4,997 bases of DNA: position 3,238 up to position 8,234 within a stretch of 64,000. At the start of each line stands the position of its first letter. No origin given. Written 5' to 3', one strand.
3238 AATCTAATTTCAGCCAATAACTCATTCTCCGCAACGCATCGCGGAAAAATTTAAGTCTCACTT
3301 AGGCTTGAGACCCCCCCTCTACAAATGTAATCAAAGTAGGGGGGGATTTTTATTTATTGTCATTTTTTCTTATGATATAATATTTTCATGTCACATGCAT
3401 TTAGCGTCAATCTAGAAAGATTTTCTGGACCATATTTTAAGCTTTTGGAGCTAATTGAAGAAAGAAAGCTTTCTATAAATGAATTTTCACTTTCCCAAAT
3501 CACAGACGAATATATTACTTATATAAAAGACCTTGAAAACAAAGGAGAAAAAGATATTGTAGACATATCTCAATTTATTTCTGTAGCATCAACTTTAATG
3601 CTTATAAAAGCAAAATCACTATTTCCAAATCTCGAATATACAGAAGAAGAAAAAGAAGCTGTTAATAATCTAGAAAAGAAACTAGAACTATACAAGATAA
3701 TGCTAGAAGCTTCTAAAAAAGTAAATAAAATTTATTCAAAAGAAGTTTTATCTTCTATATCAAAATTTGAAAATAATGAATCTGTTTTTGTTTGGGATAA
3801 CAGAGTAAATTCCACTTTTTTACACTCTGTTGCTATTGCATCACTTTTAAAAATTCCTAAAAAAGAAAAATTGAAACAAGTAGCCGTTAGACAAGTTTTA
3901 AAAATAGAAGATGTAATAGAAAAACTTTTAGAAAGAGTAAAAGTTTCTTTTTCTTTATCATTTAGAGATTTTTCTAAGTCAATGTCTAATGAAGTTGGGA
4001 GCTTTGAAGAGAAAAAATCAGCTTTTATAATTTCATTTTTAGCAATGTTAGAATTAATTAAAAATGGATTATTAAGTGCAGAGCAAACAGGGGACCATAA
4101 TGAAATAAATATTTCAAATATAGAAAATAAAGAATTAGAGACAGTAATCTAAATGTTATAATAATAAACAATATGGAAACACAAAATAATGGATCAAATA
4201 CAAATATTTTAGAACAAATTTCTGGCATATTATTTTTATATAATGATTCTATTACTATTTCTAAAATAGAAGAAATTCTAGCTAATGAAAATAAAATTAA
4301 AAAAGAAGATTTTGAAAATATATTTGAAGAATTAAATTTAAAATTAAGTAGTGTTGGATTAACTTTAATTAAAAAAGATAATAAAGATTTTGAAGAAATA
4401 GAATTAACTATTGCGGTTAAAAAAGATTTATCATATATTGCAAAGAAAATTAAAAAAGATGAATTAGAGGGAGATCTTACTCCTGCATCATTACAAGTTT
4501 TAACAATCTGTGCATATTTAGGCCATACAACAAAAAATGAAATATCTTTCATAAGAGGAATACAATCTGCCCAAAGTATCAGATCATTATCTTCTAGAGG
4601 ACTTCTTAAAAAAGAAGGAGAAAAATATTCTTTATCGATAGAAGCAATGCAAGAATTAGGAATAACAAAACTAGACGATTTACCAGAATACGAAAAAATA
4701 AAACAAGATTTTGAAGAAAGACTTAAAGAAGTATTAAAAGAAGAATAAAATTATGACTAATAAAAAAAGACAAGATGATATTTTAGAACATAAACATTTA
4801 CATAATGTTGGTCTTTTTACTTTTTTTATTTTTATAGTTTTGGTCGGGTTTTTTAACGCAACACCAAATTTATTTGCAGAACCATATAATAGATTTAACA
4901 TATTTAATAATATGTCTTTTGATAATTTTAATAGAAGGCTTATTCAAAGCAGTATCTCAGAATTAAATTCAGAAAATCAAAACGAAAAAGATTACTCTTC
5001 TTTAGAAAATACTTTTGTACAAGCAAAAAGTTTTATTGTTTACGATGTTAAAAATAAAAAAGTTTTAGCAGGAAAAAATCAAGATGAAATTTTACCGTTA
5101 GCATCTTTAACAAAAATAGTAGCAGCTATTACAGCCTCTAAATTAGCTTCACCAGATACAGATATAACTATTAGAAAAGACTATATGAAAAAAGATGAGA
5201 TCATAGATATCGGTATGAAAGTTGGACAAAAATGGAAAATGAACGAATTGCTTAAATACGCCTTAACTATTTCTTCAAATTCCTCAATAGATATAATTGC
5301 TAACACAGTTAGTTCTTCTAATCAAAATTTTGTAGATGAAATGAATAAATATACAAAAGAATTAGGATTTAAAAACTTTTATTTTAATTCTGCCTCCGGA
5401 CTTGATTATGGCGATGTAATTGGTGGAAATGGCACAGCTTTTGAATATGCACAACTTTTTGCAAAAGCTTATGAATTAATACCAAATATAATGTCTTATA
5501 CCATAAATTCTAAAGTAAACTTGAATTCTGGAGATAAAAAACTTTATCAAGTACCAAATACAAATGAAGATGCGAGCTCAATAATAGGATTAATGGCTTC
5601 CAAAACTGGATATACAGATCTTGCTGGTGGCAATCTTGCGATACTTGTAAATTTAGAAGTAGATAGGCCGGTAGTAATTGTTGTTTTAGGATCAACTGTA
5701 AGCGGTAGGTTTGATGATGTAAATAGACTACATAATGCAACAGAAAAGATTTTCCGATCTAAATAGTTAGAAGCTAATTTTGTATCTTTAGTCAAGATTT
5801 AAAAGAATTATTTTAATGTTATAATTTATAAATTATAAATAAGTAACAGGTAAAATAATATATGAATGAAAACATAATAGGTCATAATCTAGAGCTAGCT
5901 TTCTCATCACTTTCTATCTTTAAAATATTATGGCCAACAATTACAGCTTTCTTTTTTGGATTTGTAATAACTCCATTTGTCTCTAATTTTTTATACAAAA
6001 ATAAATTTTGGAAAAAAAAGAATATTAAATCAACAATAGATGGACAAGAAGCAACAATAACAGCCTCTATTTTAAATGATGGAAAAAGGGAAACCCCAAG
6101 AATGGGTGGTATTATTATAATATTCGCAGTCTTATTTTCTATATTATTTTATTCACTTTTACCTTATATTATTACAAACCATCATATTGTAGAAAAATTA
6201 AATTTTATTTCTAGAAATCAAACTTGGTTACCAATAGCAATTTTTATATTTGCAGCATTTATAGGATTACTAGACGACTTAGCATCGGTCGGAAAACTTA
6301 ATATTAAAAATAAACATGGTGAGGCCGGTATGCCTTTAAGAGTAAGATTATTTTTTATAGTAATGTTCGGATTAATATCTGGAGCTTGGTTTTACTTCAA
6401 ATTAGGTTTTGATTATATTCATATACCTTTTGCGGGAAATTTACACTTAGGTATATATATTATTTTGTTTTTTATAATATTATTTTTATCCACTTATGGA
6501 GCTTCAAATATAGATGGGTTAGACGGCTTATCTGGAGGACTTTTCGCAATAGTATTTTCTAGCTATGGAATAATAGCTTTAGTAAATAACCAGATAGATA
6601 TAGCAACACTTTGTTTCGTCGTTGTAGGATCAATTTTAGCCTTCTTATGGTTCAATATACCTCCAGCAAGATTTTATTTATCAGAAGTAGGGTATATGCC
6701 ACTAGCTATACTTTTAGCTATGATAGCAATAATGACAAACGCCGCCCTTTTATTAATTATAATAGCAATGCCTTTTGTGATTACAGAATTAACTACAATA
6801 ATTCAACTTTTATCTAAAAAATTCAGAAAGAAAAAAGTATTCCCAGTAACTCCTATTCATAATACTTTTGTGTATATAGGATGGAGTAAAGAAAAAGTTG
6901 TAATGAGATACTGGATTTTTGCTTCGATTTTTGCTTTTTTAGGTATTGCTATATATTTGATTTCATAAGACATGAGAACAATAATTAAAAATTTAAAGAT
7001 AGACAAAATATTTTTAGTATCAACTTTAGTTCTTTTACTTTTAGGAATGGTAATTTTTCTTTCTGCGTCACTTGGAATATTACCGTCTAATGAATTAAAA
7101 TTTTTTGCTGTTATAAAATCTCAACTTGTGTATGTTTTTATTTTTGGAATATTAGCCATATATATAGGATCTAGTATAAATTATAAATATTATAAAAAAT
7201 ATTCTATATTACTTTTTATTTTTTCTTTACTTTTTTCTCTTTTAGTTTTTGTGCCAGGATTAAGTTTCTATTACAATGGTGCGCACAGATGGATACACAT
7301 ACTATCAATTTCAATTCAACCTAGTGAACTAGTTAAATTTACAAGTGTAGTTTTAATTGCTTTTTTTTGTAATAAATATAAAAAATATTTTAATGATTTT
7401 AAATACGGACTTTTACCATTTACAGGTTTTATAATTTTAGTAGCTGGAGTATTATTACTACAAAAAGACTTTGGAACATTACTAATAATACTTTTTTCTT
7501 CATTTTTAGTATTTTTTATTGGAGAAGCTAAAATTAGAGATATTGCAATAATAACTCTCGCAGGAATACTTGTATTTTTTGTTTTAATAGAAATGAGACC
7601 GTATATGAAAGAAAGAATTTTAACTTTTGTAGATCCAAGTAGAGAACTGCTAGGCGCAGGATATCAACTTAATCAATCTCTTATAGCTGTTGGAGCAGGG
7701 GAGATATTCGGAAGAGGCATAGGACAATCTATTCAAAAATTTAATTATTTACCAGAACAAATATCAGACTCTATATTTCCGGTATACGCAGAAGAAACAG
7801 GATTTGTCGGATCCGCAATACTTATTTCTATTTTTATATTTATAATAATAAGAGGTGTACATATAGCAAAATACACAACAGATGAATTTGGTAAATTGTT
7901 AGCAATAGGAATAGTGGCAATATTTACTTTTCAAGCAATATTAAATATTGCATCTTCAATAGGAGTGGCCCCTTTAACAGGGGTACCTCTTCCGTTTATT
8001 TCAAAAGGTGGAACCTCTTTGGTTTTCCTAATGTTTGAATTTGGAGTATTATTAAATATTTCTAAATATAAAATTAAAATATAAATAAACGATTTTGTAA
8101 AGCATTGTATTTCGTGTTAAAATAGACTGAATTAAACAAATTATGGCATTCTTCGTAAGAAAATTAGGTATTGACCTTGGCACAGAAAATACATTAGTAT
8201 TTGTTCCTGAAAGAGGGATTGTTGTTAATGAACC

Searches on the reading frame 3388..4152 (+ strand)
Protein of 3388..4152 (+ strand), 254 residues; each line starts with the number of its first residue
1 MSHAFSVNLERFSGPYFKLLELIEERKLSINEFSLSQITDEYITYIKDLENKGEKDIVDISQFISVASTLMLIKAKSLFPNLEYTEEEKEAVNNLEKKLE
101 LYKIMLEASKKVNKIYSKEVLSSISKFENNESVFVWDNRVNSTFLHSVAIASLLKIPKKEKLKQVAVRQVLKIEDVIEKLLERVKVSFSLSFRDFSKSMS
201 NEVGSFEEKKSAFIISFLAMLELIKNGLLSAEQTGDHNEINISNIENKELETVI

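Call 10: search_protein_families(library=pfam, proteins=[window:3388-4152:+])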
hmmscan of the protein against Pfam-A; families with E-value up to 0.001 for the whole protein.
window:3388-4152:+ (254 aa): 1 family
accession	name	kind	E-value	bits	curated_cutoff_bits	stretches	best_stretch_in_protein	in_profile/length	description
PF02616.19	SMC_ScpA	-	1e-17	65.4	24.6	1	22-243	1-230/232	Segregation and condensation protein ScpA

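Call 11: find_encoding_contigs(protein=window:3388-4152:+, flank=3000, max_places=10)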
Protein window:3388-4152:+ (254 aa): no gene with exactly this product is on record in the collection.

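Call 12: find_homologous_proteins(query=window:3388-4152:+)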
Query window:3388-4152:+ (254 aa): 832 proteins with E <= 0.001 among 2530 candidates; the best 120 are listed.
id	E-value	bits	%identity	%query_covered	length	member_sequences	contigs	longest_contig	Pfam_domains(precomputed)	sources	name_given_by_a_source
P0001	1.5e-147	507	100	100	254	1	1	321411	PF02616.20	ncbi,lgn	ncbi:MAG: segregation/condensation protein A [Candidatus Nomurabacteria bacterium]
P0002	9.6e-142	488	96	100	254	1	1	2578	PF02616.20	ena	-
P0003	5.6e-124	430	86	96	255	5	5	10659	PF02616.20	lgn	-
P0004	8.6e-124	430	87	96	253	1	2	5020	PF02616.20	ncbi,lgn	-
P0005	4.7e-122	424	83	100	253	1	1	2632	PF02616.20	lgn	-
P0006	3.3e-115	402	81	96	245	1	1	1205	PF02616.20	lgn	-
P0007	4.1e-113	395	77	100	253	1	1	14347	PF02616.20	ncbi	-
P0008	5.8e-113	394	78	97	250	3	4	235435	PF02616.20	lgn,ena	-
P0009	5.6e-111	388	78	96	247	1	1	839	PF02616.20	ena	-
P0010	3.6e-110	385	76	98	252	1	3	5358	PF02616.20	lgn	-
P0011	2.0e-109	383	75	98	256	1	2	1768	PF02616.20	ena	-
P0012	1.1e-108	380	78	97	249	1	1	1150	PF02616.20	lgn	-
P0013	2.6e-108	379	78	97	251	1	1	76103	PF02616.20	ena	-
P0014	1.6e-107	376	75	92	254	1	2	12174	PF02616.20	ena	-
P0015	1.7e-107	376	76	96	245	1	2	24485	PF02616.20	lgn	-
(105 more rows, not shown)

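Call 14: find_related_loci(query=A1, collection=genome_contigs, flank=3000)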
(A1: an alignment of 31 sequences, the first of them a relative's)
Query A1 (254 aa) in genome_contigs; peptide patterns used: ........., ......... (x = any residue, [..] = any of these).
42 stretches matched a pattern; 30 encode a relative of the query (tblastn E <= 1e-3); 30 distinct loci.
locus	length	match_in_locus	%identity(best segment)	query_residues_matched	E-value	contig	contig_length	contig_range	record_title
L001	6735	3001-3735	84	1-245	1e-128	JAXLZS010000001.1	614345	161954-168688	MAG: Candidatus Paceibacterota bacterium isolate STL-PAT8 C2.49.fa-1, whole genome shotgun sequence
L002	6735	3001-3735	76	1-245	7e-120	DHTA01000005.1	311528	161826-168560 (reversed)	MAG TPA_asm: Patescibacteria group bacterium UBA5272 UBA5272_contig_934, whole genome shotgun sequence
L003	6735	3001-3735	75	1-245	9e-119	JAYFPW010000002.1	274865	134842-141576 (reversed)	MAG: Candidatus Elulimicrobiales bacterium isolate CA_14 c_CA_000000054258, whole genome shotgun sequence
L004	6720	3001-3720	77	4-243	1e-118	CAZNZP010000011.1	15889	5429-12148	MAG TPA_asm: uncultured Candidatus Saccharibacteria bacterium isolate SRP216815_co1_154 genome assembly, contig: NODE_45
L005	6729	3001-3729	74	1-243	7e-116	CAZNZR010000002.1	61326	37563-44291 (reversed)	MAG TPA_asm: uncultured Candidatus Saccharibacteria bacterium isolate SRP278252_co1_680 genome assembly, contig: NODE_59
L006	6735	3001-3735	74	1-244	2e-114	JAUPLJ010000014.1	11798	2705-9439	MAG: Patescibacteria group bacterium isolate erpe_2018_pw_18hr_WHONDRS-PP48-000091_A_bin.17 scaffold_490, whole genome s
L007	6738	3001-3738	74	1-245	3e-112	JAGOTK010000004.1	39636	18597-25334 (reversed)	MAG: Candidatus Paceibacterota bacterium isolate Gw_Eff_bin_405 Gw_Eff_1715_length_39636_cov_20.613126, whole genome sho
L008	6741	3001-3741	72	1-247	1e-110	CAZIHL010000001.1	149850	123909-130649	MAG TPA_asm: uncultured Candidatus Saccharibacteria bacterium isolate SRP285395_co2_44 genome assembly, contig: NODE_109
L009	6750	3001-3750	78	1-250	7e-126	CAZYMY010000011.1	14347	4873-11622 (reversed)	MAG TPA_asm: uncultured Candidatus Saccharibacteria bacterium isolate SRP285395_co1_250 genome assembly, contig: NODE_67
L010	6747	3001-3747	67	1-249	1e-99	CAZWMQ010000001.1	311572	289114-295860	MAG TPA_asm: uncultured Candidatus Saccharibacteria bacterium isolate SRP263991_co5_74 genome assembly, contig: NODE_29_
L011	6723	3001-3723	68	4-243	2e-95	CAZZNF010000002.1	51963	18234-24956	MAG TPA_asm: uncultured Candidatus Saccharibacteria bacterium isolate SRP285395_co1_208 genome assembly, contig: NODE_79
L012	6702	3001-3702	47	5-244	3e-64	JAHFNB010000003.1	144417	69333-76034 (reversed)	MAG: bacterium isolate nzgw470 NODE_82_length_144418_cov_29.548660, whole genome shotgun sequence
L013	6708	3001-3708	47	5-245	9e-64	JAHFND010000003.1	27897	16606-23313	MAG: bacterium isolate nzgw472 NODE_1542_length_27898_cov_3.876805, whole genome shotgun sequence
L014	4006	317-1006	53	5-241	3e-63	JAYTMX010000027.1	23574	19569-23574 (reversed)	MAG: bacterium isolate GFS_3829 GFS_3829_26, whole genome shotgun sequence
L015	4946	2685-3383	48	5-244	7e-62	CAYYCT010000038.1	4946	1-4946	MAG TPA_asm: uncultured Candidatus Saccharibacteria bacterium isolate SRP278252_co2_838 genome assembly, contig: NODE_37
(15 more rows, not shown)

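Call 18: find_encoding_contigs(protein=P0002, flank=3000, max_places=4)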
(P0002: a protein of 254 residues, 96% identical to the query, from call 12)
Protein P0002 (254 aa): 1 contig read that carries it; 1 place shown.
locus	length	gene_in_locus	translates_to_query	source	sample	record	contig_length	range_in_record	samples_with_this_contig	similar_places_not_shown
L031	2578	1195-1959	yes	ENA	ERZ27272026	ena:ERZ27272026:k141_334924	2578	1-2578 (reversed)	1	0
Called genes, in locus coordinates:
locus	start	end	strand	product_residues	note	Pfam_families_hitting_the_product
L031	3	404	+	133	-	?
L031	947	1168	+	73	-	-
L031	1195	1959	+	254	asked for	PF02616:SMC_ScpA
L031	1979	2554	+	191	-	PF04079:SMC_ScpB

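Call 19: find_encoding_contigs(protein=P0001, flank=3000, max_places=4)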
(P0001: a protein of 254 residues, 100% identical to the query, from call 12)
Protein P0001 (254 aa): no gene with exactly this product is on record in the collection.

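Call 20: find_encoding_contigs(protein=P0004, flank=3000, max_places=4)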
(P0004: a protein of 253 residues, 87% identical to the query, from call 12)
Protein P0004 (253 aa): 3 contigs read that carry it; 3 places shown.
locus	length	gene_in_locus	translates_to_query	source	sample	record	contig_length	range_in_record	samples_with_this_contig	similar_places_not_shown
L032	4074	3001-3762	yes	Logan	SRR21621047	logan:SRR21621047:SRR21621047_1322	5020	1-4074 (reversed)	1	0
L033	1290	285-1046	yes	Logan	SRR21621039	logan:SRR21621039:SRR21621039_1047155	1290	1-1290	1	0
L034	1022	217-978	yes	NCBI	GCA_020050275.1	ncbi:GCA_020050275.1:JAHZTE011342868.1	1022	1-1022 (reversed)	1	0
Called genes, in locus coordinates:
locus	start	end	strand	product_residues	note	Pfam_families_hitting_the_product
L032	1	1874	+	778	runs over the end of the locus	PF13431:TPR_17 (faint), PF14559:TPR_19 (faint), PF23914:TPR_CcmH_CycH (weak)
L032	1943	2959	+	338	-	PF00579:tRNA-synt_1b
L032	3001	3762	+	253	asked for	PF02616:SMC_ScpA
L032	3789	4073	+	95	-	?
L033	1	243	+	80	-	?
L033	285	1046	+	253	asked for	PF02616:SMC_ScpA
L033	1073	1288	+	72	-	?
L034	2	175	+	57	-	?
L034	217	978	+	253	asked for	PF02616:SMC_ScpA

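Call 25: find_encoding_contigs(protein=P0005, flank=3000, max_places=4)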
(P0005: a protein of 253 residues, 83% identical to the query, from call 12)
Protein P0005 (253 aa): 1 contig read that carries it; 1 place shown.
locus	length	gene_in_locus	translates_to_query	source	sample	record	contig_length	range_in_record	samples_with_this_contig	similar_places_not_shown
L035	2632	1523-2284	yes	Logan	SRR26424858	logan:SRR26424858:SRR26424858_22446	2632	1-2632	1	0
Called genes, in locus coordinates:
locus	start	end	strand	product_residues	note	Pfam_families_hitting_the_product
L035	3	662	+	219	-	?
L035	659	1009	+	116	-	-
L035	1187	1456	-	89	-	-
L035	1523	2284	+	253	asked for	PF02616:SMC_ScpA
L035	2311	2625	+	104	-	-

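Call 26: find_encoding_contigs(protein=P0003, flank=3000, max_places=5)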
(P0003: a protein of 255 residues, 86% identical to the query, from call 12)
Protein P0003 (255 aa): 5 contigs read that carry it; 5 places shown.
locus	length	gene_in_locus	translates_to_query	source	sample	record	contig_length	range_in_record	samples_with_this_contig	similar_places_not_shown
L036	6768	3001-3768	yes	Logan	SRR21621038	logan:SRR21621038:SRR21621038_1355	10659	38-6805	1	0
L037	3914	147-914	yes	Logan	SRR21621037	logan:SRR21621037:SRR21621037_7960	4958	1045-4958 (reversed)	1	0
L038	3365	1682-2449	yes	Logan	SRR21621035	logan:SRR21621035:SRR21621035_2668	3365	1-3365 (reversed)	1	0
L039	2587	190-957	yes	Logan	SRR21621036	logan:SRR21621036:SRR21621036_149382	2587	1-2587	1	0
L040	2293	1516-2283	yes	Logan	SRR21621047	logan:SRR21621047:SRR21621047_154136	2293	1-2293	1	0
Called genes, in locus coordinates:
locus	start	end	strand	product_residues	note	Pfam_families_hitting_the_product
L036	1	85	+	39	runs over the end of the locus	?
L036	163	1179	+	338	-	PF00579:tRNA-synt_1b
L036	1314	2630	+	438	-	PF00704:Glyco_hydro_18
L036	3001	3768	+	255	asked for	PF02616:SMC_ScpA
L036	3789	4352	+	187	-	PF04079:SMC_ScpB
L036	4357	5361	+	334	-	PF00768:Peptidase_S11, PF13354:Beta-lactamase2 (weak)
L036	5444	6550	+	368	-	PF00953:Glycos_transf_4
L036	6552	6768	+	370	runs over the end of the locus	PF01098:FTSW_RODA_SPOVE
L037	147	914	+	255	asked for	PF02616:SMC_ScpA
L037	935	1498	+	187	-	PF04079:SMC_ScpB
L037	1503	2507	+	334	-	PF00768:Peptidase_S11, PF13354:Beta-lactamase2 (weak)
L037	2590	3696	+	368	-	PF00953:Glycos_transf_4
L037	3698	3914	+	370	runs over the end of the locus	PF01098:FTSW_RODA_SPOVE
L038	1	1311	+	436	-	?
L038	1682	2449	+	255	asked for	PF02616:SMC_ScpA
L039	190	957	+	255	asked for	PF02616:SMC_ScpA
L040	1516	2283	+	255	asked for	PF02616:SMC_ScpA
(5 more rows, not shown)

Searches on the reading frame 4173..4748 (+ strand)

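Call 10: search_protein_families(library=pfam, proteins=[window:4173-4748:+])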
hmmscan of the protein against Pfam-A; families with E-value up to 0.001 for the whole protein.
window:4173-4748:+ (191 aa): 1 family
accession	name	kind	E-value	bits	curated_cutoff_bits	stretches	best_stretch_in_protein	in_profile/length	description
PF04079.22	SMC_ScpB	-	1.4e-18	67.4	27.4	1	15-172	2-159/160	Segregation and condensation complex subunit ScpB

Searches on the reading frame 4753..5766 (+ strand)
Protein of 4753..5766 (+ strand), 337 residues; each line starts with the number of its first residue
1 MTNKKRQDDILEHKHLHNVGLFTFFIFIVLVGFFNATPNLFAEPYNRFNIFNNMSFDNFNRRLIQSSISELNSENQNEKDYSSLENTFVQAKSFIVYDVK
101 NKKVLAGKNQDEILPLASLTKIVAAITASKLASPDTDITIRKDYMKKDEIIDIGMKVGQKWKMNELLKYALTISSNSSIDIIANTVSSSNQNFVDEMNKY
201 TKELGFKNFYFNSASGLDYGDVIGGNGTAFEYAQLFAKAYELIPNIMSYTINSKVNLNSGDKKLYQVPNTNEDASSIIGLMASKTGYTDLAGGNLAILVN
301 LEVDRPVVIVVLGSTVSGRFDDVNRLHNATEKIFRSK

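Call 10: search_protein_families(library=pfam, proteins=[window:4753-5766:+])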
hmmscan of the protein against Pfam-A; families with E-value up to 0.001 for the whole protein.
window:4753-5766:+ (337 aa): 2 families
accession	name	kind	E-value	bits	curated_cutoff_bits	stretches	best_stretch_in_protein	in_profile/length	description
PF00768.25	Peptidase_S11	-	1e-29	104.1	27.6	1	88-314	9-237/239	D-alanyl-D-alanine carboxypeptidase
PF13354.11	Beta-lactamase2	-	1.4e-07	31.5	22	1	94-312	2-213/214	Beta-lactamase enzyme family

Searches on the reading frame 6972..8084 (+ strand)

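Call 61: search_protein_families(library=pfam, proteins=[window:6972-8084:+], max_evalue=0.00001)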
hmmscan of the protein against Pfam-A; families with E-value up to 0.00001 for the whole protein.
window:6972-8084:+ (370 aa): 1 family
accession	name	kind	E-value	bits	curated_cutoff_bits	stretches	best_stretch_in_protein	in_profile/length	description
PF01098.24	FTSW_RODA_SPOVE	-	1.1e-86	291.6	26.4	1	16-367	6-354/356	Cell cycle protein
